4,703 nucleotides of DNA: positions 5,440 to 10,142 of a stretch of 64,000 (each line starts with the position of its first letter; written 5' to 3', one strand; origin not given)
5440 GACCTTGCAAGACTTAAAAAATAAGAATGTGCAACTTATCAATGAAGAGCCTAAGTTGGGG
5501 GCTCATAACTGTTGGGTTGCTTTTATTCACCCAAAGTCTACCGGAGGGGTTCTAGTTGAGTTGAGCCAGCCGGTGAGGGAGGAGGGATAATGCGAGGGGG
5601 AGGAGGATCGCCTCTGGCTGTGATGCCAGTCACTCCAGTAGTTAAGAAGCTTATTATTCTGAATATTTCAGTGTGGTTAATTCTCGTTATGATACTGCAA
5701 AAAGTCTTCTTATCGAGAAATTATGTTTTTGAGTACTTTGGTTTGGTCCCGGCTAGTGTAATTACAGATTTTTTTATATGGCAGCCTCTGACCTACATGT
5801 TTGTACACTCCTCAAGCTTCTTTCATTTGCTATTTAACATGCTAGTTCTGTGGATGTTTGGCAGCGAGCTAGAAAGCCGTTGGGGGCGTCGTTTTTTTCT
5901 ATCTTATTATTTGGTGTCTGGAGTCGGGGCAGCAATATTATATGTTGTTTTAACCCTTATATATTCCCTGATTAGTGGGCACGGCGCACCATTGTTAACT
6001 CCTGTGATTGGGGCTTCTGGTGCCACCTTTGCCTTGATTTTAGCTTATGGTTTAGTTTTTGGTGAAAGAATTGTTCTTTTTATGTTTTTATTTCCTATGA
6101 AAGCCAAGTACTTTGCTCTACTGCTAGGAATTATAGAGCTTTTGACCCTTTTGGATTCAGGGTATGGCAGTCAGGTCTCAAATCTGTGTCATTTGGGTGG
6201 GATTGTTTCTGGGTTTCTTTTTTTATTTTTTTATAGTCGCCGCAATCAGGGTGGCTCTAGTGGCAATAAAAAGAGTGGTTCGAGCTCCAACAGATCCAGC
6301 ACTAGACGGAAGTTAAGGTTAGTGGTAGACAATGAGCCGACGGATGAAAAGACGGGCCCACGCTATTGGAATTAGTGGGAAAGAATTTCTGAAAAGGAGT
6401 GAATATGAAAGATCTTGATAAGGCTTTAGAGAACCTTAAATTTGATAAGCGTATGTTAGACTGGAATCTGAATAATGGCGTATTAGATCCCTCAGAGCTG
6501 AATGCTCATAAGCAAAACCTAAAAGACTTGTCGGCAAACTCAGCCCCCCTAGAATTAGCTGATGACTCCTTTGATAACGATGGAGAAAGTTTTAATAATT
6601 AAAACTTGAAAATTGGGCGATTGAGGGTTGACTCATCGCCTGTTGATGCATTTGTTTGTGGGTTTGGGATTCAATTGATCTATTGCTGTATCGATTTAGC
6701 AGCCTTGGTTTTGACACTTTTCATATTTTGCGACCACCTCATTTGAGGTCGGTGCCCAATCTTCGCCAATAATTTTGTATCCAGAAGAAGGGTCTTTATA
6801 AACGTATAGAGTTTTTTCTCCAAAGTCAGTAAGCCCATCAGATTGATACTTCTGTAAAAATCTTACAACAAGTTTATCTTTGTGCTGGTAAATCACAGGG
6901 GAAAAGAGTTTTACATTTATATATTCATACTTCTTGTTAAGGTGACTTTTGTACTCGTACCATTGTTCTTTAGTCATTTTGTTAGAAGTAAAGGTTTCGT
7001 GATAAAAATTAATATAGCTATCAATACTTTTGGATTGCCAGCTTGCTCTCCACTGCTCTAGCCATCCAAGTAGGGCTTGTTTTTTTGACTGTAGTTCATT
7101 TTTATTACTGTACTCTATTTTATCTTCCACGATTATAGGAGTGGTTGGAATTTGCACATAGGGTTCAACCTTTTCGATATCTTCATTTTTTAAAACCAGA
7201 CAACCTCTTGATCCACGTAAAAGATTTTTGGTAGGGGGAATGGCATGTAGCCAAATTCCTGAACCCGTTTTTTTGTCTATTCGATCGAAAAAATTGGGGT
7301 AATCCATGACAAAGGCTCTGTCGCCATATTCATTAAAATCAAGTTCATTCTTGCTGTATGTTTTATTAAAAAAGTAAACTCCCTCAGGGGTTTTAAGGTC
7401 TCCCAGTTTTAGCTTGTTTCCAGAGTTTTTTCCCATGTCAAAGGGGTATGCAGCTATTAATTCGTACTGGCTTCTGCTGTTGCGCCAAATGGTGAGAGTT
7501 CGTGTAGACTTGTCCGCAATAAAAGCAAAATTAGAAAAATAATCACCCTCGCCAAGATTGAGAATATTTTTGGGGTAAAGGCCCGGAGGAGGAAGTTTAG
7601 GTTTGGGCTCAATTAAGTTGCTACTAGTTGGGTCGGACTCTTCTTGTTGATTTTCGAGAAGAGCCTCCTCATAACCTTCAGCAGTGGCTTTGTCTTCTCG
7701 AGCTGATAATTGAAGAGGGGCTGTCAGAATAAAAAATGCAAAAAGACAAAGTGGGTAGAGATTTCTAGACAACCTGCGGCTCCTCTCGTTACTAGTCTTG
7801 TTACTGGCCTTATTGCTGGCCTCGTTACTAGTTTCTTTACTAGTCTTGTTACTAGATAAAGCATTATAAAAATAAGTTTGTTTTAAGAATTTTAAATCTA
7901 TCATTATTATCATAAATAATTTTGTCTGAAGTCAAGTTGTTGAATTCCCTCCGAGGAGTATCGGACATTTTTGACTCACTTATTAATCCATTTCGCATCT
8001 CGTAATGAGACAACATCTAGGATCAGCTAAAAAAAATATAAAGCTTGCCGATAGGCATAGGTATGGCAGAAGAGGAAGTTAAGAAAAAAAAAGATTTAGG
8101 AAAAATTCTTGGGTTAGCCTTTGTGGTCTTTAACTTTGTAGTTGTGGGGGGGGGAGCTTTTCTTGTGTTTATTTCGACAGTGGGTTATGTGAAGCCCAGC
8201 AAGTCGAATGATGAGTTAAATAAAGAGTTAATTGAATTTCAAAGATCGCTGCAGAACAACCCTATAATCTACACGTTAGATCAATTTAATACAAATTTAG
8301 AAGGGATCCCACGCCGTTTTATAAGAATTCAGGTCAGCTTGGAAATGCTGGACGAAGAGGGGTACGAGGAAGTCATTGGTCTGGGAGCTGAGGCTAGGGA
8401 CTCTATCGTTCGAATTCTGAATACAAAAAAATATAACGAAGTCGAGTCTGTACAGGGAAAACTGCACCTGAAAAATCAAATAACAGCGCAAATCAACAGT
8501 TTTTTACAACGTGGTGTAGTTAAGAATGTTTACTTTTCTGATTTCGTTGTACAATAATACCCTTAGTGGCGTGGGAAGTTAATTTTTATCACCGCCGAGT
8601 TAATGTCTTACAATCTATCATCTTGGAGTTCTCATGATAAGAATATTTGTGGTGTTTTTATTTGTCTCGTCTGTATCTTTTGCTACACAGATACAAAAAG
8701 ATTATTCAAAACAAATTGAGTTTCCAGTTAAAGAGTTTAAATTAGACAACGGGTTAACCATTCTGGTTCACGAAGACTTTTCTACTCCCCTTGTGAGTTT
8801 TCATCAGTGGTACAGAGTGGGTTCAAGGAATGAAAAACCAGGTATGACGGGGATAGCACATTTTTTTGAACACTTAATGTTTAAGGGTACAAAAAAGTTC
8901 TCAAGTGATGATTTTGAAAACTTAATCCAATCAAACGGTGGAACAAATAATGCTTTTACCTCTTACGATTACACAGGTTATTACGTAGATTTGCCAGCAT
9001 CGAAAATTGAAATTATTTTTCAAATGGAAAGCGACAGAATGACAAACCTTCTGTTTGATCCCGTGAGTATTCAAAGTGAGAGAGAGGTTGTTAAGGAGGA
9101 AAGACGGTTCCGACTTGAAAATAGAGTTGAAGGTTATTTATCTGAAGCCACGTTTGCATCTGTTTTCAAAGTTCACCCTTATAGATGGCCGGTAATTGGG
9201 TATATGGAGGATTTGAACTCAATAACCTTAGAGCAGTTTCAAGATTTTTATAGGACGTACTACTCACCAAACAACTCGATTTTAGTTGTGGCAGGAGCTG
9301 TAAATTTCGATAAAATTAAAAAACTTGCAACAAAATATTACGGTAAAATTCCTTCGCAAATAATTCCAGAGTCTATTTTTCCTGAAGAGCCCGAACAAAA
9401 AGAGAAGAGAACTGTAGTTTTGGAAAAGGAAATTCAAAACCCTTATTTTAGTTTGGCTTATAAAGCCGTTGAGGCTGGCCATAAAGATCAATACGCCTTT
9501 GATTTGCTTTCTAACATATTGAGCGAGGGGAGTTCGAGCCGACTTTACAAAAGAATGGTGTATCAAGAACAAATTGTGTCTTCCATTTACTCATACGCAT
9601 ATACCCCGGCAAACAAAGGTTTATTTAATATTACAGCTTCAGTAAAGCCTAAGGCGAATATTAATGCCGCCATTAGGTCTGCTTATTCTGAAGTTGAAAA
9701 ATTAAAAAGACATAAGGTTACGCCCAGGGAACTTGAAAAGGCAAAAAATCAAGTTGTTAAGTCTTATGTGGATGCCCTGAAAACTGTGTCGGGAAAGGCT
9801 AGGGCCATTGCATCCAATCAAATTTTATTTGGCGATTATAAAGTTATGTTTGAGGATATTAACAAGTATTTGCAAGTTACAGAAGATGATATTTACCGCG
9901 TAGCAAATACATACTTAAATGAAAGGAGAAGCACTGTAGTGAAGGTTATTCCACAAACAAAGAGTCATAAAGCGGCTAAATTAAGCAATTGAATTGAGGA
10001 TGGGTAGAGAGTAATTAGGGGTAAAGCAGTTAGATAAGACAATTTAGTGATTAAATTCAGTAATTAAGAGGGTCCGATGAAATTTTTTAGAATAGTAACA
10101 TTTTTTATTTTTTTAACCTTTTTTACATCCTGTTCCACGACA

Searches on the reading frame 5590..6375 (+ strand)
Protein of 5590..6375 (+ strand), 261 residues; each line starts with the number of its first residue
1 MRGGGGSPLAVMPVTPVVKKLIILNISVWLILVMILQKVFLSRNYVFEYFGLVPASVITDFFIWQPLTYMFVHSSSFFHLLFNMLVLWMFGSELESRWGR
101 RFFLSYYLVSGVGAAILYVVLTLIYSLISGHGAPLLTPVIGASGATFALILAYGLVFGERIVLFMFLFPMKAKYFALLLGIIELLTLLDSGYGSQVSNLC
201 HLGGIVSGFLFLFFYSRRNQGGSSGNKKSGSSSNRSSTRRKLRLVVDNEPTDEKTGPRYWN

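Call 39: search_protein_families(library=pfam, proteins=[window:5590-6375:+], max_evalue=0.00001)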
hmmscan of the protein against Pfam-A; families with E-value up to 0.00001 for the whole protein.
window:5590-6375:+ (261 aa): 2 families
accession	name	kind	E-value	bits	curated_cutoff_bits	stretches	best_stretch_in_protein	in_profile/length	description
PF01694.28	Rhomboid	-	1.4e-24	87.3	22.6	1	63-217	4-142/143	Rhomboid domain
PF08551.15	DUF1751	-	4.7e-11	43.6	22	1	58-153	5-97/99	Eukaryotic integral membrane protein (DUF1751)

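Call 72: find_encoding_contigs(protein=window:5590-6375:+, flank=10000, max_places=6)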
Protein window:5590-6375:+ (261 aa): 1 contig read that carries it; 1 place shown.
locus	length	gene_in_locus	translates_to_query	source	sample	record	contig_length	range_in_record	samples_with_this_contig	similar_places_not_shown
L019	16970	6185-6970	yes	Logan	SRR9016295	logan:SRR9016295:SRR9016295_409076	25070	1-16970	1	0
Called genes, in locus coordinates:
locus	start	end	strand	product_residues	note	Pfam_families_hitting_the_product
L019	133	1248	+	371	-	PF00155:Aminotran_1_2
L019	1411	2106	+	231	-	PF02224:Cytidylate_kin, PF13189:Cytidylate_kin2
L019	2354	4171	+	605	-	PF17092:PCB_OB (faint), PF00575:S1, PF21710:Spt6_S1 (faint), PF00575:S1, PF23459:S1_RRP5 (weak), PF00575:S1, PF23459:S1_RRP5 (weak), PF00575:S1, +2 more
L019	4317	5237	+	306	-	PF25145:NfeD1b_N, PF01343:Peptidase_S49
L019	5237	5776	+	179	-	PF11969:DcpS_C (weak), PF01230:HIT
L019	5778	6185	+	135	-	PF00903:Glyoxalase, PF13468:Glyoxalase_3 (weak), PF13669:Glyoxalase_4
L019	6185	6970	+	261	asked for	PF08551:DUF1751, PF01694:Rhomboid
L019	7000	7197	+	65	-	-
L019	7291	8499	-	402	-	PF03734:YkuD, PF24125:Cds6_C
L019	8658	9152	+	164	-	PF03748:FliL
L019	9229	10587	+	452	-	PF00675:Peptidase_M16, PF05193:Peptidase_M16_C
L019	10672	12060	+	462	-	PF00675:Peptidase_M16, PF05193:Peptidase_M16_C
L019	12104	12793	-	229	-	-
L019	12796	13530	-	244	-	-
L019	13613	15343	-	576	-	PF00082:Peptidase_S8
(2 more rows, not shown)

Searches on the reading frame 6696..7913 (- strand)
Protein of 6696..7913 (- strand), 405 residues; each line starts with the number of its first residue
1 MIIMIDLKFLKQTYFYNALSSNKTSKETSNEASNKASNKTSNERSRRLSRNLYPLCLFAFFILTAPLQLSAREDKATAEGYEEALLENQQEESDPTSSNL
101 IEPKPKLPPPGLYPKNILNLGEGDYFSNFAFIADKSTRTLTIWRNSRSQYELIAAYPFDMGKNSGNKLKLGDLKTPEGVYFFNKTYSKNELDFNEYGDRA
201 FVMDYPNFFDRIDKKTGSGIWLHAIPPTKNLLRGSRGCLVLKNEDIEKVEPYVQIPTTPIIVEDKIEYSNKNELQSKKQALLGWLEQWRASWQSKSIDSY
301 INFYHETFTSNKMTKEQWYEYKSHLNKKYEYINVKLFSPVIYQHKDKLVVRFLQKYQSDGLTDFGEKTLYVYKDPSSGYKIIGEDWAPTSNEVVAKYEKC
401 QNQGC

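Call 39: search_protein_families(library=pfam, proteins=[window:6696-7913:-], max_evalue=0.00001)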
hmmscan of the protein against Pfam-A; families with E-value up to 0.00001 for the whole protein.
window:6696-7913:- (405 aa): 2 families
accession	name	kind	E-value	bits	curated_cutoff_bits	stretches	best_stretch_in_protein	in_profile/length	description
PF24125.1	Cds6_C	-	1.6e-16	61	27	1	282-384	3-110/111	Cds6 C-terminal NTF2-like domain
PF03734.19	YkuD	-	3.8e-12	47.5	23.4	1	131-262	4-146/146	L,D-transpeptidase catalytic domain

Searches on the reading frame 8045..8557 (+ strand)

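Call 39: search_protein_families(library=pfam, proteins=[window:8045-8557:+], max_evalue=0.00001)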
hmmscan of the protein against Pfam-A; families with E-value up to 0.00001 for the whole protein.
window:8045-8557:+ (170 aa): 1 family
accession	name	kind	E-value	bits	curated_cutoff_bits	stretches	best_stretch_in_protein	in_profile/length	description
PF03748.19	FliL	-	8.3e-20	71.7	24.6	1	76-170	2-103/103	Flagellar basal body-associated protein FliL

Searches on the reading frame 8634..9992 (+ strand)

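Call 39: search_protein_families(library=pfam, proteins=[window:8634-9992:+], max_evalue=0.00001)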
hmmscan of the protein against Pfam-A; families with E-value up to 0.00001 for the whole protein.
window:8634-9992:+ (452 aa): 2 families
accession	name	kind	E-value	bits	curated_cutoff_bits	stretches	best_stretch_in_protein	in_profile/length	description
PF05193.26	Peptidase_M16_C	-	4.9e-41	141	23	1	196-373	1-180/181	Peptidase M16 inactive domain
PF00675.25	Peptidase_M16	-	1.2e-26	93.8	22.3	1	50-175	9-137/149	Insulinase (Peptidase family M16)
